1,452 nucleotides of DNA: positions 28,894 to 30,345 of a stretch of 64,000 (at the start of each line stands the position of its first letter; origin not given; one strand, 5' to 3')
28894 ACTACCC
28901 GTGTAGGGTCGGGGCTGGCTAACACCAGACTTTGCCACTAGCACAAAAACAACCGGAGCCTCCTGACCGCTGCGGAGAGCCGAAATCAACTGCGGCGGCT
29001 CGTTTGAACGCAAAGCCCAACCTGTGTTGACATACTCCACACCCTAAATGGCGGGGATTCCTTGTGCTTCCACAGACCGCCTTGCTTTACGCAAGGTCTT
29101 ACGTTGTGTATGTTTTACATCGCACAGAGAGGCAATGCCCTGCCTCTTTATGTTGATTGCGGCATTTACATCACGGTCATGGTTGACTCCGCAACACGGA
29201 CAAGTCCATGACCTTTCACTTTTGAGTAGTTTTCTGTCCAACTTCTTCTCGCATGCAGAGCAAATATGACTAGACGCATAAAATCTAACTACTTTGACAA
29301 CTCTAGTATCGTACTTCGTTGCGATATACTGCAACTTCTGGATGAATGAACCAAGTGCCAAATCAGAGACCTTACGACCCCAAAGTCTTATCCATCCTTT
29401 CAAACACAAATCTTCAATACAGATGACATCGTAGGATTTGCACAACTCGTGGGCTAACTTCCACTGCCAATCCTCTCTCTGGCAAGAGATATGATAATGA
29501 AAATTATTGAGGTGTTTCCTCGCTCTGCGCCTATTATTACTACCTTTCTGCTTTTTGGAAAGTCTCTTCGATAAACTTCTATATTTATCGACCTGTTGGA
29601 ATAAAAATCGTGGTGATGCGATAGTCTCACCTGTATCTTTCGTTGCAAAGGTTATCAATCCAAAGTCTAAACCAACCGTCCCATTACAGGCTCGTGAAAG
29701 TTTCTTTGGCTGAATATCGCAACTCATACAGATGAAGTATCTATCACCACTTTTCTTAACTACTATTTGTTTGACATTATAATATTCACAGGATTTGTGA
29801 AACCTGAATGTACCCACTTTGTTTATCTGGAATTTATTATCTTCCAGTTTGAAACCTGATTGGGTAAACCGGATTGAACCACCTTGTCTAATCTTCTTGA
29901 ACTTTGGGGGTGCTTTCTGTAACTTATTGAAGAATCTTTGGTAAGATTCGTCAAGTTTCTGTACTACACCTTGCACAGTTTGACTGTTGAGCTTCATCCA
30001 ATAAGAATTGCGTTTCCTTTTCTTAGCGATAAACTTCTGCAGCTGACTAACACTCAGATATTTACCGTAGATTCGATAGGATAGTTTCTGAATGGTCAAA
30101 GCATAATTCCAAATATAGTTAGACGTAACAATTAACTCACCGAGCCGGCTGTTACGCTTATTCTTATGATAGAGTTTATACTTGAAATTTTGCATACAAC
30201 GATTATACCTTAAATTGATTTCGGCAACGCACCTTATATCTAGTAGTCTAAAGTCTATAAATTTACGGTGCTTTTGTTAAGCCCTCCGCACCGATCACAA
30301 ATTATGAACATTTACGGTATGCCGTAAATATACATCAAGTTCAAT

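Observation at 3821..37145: Phage-encoded CsrA with a matching set of GGA-hairpin leaders: a candidate viral post-transcriptional regulon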

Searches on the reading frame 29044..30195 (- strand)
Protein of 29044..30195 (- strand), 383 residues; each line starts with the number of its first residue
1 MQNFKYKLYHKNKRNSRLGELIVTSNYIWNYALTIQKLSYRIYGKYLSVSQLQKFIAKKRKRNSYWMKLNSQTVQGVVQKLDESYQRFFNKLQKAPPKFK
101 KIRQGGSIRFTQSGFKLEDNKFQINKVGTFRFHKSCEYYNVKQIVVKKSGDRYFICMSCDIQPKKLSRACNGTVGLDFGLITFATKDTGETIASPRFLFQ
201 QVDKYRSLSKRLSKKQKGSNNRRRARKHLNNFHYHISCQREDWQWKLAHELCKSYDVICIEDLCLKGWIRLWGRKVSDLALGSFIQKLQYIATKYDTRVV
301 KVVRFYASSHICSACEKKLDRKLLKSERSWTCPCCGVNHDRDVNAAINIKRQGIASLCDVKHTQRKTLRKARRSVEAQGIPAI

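Call 34: search_protein_families(library=phrogs, proteins=[window:29044-30195:-], max_evalue=0.001)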
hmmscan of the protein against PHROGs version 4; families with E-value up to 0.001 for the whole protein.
window:29044-30195:- (383 aa): 5 families
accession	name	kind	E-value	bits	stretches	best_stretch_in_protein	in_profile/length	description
phrog_506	-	integration and excision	3e-88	297.6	1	3-370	9-381/403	transposase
phrog_12300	-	integration and excision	2.8e-39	136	1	117-369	5-257/286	transposase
phrog_17087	-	unknown function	4.5e-28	99.2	1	225-355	3-134/141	-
phrog_13964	-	integration and excision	3.5e-27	96.5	1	3-232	4-236/237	transposase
phrog_25073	-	unknown function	5.1e-06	27.5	1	1-104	4-108/114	-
